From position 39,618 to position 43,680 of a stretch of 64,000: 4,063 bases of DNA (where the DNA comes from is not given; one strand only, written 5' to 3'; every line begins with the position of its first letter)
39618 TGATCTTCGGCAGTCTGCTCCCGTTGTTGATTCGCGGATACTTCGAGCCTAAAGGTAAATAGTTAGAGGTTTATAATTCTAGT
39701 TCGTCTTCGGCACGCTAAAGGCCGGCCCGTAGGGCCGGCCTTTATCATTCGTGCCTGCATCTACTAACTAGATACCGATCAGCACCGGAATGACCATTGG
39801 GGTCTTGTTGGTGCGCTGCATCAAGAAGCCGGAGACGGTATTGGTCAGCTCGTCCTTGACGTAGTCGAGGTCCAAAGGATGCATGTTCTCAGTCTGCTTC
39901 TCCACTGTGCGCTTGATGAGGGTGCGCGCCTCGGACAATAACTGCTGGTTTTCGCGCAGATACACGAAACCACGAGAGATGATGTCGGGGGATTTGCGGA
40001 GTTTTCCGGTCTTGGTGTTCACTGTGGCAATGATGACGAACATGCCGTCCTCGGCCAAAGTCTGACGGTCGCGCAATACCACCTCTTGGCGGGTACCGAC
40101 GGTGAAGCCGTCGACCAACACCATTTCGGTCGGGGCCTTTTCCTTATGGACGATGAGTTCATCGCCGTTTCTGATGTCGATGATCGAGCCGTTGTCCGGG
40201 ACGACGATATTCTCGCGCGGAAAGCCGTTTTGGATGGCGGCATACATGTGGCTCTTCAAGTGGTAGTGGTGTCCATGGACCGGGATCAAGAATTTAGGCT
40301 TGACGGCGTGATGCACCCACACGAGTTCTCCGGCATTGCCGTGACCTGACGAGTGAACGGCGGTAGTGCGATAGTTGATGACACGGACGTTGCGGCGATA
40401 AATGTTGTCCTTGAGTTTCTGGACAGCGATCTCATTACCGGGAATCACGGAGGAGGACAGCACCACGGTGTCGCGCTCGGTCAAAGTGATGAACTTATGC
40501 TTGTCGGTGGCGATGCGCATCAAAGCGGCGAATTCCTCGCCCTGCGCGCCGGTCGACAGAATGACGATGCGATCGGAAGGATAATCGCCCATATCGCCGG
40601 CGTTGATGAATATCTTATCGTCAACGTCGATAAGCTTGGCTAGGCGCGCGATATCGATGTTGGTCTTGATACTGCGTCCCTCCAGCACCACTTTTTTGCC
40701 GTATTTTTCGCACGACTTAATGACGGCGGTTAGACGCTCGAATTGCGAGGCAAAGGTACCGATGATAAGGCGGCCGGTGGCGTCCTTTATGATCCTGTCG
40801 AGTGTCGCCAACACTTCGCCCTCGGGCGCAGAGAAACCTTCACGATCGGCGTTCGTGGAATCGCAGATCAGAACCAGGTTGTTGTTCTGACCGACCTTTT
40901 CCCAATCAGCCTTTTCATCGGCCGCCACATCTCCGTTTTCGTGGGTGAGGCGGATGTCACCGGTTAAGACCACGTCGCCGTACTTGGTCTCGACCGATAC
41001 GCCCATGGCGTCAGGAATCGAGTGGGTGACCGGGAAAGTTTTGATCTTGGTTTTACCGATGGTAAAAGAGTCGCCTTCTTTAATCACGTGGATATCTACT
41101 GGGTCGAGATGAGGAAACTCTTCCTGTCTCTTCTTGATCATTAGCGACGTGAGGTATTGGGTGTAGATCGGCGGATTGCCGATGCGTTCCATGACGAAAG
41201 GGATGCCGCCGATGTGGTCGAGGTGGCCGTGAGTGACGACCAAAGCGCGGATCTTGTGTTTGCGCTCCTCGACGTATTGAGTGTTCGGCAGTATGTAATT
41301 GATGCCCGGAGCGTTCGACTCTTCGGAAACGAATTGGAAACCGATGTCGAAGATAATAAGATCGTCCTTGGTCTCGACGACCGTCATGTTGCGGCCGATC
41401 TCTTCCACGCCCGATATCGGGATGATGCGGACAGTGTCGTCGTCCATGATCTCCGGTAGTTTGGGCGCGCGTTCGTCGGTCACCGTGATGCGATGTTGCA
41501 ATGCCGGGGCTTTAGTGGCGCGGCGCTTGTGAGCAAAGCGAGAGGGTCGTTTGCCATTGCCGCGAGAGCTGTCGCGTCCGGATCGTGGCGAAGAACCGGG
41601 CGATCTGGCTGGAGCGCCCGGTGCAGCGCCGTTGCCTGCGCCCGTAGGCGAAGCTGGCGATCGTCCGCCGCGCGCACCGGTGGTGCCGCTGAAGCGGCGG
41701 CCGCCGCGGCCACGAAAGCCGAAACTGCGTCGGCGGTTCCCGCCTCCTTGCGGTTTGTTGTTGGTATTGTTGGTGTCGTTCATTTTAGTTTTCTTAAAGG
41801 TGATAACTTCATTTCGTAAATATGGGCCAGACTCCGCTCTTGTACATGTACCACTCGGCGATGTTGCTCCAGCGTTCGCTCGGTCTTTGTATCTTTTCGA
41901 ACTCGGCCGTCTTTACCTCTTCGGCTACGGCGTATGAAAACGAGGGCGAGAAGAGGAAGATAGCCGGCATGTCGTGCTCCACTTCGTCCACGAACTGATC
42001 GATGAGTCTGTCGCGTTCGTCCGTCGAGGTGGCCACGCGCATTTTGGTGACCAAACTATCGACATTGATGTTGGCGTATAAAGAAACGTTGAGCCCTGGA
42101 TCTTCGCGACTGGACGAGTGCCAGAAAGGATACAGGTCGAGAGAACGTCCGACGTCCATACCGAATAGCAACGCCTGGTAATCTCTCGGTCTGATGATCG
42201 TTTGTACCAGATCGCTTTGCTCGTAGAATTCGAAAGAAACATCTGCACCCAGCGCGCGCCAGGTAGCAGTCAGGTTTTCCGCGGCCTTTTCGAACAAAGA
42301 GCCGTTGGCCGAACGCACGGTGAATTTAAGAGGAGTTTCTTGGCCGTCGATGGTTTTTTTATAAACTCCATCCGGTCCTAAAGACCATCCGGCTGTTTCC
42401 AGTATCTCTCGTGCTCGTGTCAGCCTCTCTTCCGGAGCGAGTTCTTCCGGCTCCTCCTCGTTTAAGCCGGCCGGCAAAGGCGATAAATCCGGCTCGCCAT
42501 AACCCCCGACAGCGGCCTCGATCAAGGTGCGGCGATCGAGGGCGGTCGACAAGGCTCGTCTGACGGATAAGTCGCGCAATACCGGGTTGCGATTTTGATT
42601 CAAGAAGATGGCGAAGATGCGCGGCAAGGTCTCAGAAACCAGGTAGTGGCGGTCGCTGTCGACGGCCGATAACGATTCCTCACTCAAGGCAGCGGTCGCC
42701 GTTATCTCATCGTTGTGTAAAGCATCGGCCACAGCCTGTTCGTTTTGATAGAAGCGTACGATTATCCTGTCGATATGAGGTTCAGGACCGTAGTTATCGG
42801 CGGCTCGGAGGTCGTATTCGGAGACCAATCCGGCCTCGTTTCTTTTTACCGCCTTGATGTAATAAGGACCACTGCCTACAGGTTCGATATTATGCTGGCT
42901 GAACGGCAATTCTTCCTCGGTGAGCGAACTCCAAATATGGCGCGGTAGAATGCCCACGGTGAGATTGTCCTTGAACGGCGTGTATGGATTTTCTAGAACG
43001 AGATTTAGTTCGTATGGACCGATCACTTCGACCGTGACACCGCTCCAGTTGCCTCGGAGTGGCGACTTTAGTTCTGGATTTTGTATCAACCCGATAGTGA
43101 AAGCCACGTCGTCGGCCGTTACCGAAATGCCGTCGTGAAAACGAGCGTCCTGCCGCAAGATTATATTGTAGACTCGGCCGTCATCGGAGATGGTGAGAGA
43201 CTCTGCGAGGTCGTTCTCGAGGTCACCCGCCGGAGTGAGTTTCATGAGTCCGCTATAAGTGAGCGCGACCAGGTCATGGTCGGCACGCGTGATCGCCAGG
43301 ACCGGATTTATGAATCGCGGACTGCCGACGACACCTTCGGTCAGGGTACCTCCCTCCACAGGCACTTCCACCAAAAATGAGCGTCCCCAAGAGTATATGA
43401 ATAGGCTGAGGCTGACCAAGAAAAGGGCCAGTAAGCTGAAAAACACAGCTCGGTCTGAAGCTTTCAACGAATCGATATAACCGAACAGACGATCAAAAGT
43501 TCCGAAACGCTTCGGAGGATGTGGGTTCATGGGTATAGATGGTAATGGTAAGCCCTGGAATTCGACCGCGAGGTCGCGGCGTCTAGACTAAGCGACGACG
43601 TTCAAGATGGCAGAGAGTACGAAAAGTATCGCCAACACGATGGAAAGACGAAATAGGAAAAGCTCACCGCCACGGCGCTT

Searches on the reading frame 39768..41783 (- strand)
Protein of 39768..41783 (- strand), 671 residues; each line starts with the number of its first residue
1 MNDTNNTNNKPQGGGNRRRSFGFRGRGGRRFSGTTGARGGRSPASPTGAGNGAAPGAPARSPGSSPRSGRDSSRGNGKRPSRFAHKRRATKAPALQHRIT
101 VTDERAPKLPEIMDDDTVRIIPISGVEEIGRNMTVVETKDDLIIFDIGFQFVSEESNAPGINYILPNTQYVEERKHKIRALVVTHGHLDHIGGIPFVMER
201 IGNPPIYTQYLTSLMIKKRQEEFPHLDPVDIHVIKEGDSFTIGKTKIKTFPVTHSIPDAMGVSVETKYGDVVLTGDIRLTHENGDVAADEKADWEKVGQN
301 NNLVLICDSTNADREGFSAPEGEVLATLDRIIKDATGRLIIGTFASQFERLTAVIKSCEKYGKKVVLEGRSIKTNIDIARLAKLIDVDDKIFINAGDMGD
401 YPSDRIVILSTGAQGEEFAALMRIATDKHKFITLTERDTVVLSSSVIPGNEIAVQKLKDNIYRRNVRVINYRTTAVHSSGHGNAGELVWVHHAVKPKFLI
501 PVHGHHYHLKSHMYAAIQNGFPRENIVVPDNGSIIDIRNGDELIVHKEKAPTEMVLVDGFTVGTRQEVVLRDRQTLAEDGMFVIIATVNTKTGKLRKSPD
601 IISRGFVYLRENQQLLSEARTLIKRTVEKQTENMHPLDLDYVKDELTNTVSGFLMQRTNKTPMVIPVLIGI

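Call 9: search_protein_families(library=pfam, proteins=[window:39768-41783:-], max_evalue=0.0001)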
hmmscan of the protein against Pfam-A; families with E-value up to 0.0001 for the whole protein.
window:39768-41783:- (671 aa): 4 families
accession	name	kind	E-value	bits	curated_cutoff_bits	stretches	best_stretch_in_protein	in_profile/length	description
PF22505.1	RNase_J_b_CASP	-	3.1e-38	130.8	27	1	337-460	2-125/126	Ribonuclease J, beta-CASP domain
PF17770.6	RNase_J_C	-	2.9e-25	89.6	23.8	1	569-670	1-101/102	Ribonuclease J C-terminal domain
PF00753.33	Lactamase_B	-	1.7e-15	57.9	22.7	1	131-294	6-162/196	Metallo-beta-lactamase superfamily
PF12706.13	Lactamase_B_2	-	1.1e-13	51.7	27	1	172-282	23-148/200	Beta-lactamase superfamily domain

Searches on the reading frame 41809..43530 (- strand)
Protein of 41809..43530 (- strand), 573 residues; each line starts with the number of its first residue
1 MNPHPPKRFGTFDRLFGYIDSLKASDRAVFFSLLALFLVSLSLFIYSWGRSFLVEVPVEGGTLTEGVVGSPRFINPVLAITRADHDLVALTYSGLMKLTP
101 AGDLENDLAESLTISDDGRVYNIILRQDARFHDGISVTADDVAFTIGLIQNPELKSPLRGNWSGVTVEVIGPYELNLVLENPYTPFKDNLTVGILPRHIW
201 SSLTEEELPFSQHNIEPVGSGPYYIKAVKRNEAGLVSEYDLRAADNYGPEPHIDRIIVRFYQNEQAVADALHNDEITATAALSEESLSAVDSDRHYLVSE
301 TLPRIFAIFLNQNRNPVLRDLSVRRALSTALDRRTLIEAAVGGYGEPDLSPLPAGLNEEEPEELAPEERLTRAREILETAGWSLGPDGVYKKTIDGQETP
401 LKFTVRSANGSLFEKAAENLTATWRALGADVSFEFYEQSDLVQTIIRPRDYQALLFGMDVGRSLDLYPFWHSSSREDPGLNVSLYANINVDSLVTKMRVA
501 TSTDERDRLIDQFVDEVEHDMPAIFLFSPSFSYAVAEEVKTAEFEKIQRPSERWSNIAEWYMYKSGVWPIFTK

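Call 9: search_protein_families(library=pfam, proteins=[window:41809-43530:-], max_evalue=0.0001)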
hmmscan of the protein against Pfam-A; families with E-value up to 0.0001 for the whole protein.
window:41809-43530:- (573 aa): 1 family
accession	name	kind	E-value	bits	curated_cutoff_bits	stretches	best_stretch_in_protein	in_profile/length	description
PF00496.27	SBP_bac_5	-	1.7e-61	208.8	32.4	1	104-461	2-349/368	Bacterial extracellular solute-binding proteins, family 5 Middle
